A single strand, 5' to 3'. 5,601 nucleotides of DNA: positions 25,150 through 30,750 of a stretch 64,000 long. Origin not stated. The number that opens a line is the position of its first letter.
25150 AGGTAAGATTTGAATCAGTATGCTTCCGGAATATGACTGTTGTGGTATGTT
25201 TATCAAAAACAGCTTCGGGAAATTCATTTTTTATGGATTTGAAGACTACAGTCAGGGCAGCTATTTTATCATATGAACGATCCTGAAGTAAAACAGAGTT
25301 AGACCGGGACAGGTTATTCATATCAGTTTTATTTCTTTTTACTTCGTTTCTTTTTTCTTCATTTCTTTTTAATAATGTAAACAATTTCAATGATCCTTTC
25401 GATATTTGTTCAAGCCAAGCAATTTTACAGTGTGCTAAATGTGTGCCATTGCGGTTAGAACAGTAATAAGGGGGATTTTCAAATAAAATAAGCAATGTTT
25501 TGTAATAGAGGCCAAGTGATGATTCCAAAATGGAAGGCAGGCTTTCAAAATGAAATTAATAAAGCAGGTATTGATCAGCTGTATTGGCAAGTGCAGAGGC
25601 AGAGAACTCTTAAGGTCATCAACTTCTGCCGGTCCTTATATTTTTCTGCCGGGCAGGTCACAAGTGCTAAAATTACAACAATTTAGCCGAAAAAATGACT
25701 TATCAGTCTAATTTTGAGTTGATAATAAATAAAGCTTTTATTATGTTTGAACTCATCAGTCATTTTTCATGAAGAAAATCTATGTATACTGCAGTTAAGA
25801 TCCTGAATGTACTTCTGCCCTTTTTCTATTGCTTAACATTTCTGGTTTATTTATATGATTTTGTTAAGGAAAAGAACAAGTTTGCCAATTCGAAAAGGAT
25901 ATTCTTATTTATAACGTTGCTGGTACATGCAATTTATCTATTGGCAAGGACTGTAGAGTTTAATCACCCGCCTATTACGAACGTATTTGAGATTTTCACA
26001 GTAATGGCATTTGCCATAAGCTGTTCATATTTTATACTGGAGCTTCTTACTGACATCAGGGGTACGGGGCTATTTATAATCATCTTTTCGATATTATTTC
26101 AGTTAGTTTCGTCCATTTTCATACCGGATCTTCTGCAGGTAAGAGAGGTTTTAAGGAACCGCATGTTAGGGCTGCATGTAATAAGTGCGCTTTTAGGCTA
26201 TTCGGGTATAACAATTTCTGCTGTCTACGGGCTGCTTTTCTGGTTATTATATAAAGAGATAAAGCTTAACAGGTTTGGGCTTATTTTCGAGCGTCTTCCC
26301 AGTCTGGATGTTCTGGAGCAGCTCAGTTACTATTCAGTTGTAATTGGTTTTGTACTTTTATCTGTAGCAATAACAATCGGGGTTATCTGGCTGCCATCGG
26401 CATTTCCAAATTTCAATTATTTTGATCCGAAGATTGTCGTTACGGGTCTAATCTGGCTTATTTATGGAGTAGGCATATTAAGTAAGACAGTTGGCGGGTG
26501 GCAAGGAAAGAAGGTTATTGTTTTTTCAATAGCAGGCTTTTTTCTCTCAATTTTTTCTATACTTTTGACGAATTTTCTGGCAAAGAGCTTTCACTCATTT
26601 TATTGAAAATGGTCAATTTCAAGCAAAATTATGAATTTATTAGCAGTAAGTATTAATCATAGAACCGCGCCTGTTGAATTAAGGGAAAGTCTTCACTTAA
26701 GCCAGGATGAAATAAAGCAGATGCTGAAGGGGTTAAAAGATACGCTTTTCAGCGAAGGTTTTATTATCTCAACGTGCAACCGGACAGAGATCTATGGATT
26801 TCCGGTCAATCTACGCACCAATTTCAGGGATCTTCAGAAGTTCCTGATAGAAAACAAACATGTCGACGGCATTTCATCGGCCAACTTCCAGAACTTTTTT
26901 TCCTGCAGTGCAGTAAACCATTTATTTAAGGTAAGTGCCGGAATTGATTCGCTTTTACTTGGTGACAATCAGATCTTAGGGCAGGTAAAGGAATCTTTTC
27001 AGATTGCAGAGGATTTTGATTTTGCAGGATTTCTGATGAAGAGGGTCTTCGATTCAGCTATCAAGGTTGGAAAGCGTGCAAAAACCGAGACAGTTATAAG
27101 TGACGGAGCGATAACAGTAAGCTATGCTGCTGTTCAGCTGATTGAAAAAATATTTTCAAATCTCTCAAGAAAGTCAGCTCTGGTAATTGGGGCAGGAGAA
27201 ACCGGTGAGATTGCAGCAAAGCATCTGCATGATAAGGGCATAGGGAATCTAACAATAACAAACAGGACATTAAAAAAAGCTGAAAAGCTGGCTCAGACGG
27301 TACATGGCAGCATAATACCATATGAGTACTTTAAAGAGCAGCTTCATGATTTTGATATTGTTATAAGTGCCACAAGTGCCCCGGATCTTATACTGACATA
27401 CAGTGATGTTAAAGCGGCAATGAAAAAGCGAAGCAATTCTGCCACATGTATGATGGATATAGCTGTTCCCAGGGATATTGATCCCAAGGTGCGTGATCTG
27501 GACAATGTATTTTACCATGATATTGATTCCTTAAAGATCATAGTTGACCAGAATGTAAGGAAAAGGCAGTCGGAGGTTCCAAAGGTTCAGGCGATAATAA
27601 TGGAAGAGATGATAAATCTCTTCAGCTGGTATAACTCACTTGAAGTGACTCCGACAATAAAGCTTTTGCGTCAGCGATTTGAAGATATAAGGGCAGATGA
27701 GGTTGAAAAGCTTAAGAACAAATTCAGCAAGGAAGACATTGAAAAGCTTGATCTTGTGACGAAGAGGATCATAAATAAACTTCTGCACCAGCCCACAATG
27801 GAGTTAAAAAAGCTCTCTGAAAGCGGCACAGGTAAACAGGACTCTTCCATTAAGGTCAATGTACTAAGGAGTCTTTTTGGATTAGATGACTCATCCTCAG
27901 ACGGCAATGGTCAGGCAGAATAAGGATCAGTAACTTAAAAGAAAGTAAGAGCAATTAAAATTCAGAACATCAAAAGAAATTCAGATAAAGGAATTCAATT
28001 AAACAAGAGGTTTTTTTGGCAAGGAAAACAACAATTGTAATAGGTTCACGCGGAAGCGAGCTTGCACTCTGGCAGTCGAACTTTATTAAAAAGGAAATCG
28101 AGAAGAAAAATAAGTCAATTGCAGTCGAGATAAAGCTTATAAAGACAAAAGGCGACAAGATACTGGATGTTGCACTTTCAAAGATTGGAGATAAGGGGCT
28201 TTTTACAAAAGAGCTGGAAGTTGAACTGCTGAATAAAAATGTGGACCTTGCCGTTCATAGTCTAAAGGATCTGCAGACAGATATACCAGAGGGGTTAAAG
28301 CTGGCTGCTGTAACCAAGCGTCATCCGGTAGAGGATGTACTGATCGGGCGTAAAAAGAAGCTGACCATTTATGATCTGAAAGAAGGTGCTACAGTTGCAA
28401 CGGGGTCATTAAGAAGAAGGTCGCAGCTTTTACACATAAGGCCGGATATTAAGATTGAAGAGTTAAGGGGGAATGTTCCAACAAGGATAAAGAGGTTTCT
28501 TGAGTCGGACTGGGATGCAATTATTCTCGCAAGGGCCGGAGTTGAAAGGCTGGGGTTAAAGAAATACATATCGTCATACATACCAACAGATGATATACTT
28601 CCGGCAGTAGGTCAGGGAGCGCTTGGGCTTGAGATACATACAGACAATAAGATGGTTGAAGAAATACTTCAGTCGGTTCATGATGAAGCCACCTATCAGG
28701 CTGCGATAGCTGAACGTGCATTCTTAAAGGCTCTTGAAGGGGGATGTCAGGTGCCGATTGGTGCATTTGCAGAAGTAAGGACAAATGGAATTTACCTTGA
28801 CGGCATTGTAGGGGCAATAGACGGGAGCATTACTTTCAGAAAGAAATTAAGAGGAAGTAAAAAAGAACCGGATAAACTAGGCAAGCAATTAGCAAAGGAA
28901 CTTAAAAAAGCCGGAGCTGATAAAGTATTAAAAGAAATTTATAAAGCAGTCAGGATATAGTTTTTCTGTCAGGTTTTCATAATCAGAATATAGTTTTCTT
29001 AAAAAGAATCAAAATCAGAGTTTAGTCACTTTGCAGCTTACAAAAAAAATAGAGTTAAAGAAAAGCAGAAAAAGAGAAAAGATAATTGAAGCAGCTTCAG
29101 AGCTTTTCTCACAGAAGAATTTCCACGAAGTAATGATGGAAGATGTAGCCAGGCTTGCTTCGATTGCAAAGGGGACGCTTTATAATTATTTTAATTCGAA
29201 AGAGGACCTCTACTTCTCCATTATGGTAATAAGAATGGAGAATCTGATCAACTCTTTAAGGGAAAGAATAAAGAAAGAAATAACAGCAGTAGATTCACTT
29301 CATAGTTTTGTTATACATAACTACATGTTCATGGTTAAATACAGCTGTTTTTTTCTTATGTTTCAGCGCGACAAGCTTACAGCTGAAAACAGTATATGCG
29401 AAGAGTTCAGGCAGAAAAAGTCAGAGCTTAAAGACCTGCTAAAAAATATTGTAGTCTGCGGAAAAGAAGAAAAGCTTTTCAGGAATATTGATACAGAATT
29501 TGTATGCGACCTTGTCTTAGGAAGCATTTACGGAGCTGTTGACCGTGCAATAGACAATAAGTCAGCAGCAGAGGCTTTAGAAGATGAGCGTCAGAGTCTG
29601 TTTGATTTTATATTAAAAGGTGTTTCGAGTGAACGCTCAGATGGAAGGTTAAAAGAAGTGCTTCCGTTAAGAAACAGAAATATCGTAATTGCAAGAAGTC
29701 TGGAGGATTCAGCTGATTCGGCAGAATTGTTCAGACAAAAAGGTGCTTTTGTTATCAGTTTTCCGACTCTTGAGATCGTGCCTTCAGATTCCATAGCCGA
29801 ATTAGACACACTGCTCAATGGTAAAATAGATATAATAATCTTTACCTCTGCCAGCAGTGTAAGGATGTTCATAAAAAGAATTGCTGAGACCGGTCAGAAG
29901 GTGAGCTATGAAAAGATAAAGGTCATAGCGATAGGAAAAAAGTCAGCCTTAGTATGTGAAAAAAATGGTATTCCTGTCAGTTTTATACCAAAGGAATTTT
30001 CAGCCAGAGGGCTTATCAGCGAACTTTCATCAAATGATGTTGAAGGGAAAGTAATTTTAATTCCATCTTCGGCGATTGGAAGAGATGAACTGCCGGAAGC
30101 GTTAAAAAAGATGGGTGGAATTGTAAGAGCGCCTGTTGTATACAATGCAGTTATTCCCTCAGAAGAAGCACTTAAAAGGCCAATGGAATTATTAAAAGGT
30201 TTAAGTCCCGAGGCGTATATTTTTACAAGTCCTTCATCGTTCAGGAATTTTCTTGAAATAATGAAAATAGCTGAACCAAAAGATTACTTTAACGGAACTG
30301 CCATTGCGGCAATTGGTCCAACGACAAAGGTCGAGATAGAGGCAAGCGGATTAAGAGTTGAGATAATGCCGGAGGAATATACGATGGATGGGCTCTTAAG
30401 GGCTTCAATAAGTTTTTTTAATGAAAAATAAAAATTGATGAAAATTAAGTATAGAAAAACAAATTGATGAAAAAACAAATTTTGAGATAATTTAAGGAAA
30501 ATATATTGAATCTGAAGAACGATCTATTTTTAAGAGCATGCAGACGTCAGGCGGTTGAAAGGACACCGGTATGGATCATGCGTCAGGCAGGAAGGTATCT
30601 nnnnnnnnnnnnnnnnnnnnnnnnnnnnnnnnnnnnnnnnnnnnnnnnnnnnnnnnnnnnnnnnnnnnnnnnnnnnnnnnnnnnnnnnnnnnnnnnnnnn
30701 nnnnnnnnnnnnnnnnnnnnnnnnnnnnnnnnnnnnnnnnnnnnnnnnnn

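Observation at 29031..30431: A complete TetR-family regulator fused in-frame to HemD, sitting in the hemD slot of a haem operon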

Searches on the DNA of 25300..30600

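Call 70: search_rna_families(source=window, start=25300, end=30600, threshold=evalue, max_evalue=1)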
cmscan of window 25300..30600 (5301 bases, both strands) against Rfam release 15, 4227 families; matches with E-value up to 1: 0.
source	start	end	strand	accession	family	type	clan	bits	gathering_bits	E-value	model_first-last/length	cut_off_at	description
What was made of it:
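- Tried and rejected: RNA element in the leader or at the junction: no Rfam match at E<=1 in 25300-30600 (call 70).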

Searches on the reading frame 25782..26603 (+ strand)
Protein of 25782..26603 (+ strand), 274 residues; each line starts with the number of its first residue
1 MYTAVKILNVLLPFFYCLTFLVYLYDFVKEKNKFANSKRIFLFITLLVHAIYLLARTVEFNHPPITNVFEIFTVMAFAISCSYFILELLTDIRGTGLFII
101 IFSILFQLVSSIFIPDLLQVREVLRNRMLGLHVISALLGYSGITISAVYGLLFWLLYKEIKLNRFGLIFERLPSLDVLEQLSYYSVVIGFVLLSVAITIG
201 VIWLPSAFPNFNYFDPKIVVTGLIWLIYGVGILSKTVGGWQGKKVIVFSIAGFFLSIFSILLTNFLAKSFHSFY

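Call 3: search_protein_families(library=pfam, proteins=[window:25782-26603:+], max_evalue=0.01)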
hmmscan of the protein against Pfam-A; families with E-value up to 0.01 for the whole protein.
window:25782-26603:+ (274 aa): 1 family
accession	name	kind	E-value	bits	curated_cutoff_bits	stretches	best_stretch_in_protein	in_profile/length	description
PF01578.25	Cytochrom_C_asm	-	8.7e-25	88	29.9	1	67-271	3-212/212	Cytochrome C assembly protein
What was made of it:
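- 25782..26606 (+): First gene of the cluster: 274-aa membrane protein of the CcsA/'cytochrome c assembly' family (HemX-like). Pfam PF01578, E 9e-25 (call 3).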

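Call 40: search_protein_families(library=ncbifam, proteins=[window:25782-26603:+], max_evalue=0.01)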
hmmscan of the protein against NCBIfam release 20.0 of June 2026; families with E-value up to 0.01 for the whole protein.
window:25782-26603:+ (274 aa): 1 family
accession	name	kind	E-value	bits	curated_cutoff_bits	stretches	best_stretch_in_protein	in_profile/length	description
TIGR03144.1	cytochr_II_ccsB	equivalog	1.3e-32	113.5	187.6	1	43-273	3-251/252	c-type cytochrome biogenesis protein CcsB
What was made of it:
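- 25782..26606 (+): TIGR03144 scores 113 bits, below its cut-off (call 40).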

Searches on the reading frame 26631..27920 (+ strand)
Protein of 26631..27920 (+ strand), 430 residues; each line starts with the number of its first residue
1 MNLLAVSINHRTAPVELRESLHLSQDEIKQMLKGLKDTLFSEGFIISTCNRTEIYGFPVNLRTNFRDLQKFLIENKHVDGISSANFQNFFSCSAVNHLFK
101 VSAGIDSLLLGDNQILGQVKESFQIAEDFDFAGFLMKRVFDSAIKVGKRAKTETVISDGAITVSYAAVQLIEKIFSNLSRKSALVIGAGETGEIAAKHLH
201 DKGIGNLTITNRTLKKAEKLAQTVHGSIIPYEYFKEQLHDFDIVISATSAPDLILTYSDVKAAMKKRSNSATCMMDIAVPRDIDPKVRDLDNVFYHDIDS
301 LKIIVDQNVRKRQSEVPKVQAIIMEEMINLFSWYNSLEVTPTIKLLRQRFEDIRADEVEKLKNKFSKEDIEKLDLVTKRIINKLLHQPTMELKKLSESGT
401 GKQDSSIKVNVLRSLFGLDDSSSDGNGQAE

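Call 3: search_protein_families(library=pfam, proteins=[window:26631-27920:+], max_evalue=0.01)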
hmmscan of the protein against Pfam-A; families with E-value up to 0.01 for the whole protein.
window:26631-27920:+ (430 aa): 8 families
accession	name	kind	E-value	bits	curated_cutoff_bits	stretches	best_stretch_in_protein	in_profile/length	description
PF01488.26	Shikimate_DH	-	1.7e-40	138.7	24.3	1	170-303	2-137/138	Shikimate / quinate 5-dehydrogenase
PF05201.20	GlutR_N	-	1.5e-39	135.6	27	1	6-154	1-151/151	Glutamyl-tRNAGlu reductase, N-terminal domain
PF00745.25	GlutR_dimer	-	1.9e-25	89.5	22.9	1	318-418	1-99/99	Glutamyl-tRNAGlu reductase, dimerisation domain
PF13241.12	NAD_binding_7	-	4.5e-06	27.6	22.1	1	174-253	1-74/104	Putative NAD(P)-binding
PF00899.27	ThiF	-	0.002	17.8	28.1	1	176-210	16-50/238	ThiF family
PF03435.24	Sacchrp_dh_NADP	-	0.0024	18.6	25.1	1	184-228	2-48/129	Saccharopine dehydrogenase NADP binding domain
PF03807.23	F420_oxidored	-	0.0033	18.4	21.6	0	185-259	4-78/94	NADP oxidoreductase coenzyme F420-dependent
PF16912.11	Glu_dehyd_C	-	0.0057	16.6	34.9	0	176-257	27-116/211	Glucose dehydrogenase C-terminus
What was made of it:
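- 26631..27923 (+): hemA, glutamyl-tRNA reductase. GlutR_N, Shikimate_DH and GlutR_dimer (call 3).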

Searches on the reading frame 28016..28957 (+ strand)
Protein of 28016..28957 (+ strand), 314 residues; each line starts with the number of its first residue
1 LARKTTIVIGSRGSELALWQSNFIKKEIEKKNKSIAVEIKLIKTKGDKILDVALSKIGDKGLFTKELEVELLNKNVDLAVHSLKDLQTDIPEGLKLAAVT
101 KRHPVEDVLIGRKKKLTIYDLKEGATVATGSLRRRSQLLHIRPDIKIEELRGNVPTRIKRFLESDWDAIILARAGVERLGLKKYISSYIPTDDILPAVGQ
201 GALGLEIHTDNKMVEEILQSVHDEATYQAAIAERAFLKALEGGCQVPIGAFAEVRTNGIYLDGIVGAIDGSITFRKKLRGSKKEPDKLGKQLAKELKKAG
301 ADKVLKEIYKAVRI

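Call 3: search_protein_families(library=pfam, proteins=[window:28016-28957:+], max_evalue=0.01)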
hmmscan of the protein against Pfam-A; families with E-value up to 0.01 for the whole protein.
window:28016-28957:+ (314 aa): 3 families
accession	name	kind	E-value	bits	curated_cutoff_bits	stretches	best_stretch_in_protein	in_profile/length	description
PF01379.25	Porphobil_deam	-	1e-77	260.8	22.1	1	7-215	1-206/207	Porphobilinogen deaminase, dipyromethane cofactor binding domain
PF03900.20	Porphobil_deamC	-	9.4e-23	80.8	26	1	228-297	2-73/74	Porphobilinogen deaminase, C-terminal domain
PF12010.13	DUF3502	-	0.0017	19.2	24.4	1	276-310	28-62/69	Domain of unknown function (DUF3502)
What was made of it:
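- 28016..28960 (+): hemC, porphobilinogen deaminase. Porphobil_deam plus Porphobil_deamC (call 3).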

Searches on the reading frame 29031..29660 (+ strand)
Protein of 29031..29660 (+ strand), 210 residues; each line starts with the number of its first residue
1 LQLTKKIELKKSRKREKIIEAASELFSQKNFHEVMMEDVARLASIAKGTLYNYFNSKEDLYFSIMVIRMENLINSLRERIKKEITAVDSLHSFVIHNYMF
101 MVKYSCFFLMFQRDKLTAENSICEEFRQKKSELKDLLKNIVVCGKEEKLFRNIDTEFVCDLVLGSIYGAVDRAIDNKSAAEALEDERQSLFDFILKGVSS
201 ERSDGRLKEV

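Call 13: search_solved_structures(query=window:29031-29660:+, max_evalue=0.001, show_alignments=2)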
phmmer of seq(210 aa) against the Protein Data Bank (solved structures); distinct sequences matched with E-value up to 0.001: 146 (the best 60 are shown).
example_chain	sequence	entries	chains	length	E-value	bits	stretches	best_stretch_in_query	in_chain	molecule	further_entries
5gpa_A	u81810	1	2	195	5.2e-14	55.9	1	10-170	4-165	Transcriptional regulator (TetR/AcrR family)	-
5gp9_A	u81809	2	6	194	9.2e-14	55.1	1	10-170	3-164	Transcriptional regulator (TetR/AcrR family)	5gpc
1vi0_A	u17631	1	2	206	6.7e-13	52.2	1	10-198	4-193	transcriptional regulator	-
3vpr_A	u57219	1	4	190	7.1e-13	52.2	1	14-198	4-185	Transcriptional regulator, TetR family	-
3whb_A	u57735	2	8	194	1.8e-12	50.9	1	11-176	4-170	Fatty acid metabolism regulator protein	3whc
6o6n_A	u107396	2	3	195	1.2e-09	41.7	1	10-123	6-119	TetR family transcriptional regulator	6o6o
6o6p_A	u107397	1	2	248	1.6e-09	41.2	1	9-123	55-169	TetR family transcriptional regulator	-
2ibd_A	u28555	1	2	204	5.2e-09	39.6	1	11-161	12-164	Possible transcriptional regulator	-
3mvp_A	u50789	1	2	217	5.8e-09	39.4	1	9-68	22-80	TetR/AcrR transcriptional regulator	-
6ayi_A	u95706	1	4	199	1.3e-08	38.2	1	12-88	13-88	HTH-type transcriptional regulator UidR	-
6g87_A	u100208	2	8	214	1.4e-08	38.2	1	11-76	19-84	TetR/AcrR family transcriptional regulator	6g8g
6g8h_CCC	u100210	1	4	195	2.8e-08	37.2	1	13-76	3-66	Transcriptional regulatory protein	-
3bjb_A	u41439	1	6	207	3.1e-08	37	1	14-75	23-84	Probable transcriptional regulator, TetR family protein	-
3ang_C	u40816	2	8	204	4.8e-08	36.4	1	8-82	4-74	Transcriptional repressor, TetR family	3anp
3lwj_A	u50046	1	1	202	5.2e-08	36.3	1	8-80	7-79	Putative TetR-family transcriptional regulator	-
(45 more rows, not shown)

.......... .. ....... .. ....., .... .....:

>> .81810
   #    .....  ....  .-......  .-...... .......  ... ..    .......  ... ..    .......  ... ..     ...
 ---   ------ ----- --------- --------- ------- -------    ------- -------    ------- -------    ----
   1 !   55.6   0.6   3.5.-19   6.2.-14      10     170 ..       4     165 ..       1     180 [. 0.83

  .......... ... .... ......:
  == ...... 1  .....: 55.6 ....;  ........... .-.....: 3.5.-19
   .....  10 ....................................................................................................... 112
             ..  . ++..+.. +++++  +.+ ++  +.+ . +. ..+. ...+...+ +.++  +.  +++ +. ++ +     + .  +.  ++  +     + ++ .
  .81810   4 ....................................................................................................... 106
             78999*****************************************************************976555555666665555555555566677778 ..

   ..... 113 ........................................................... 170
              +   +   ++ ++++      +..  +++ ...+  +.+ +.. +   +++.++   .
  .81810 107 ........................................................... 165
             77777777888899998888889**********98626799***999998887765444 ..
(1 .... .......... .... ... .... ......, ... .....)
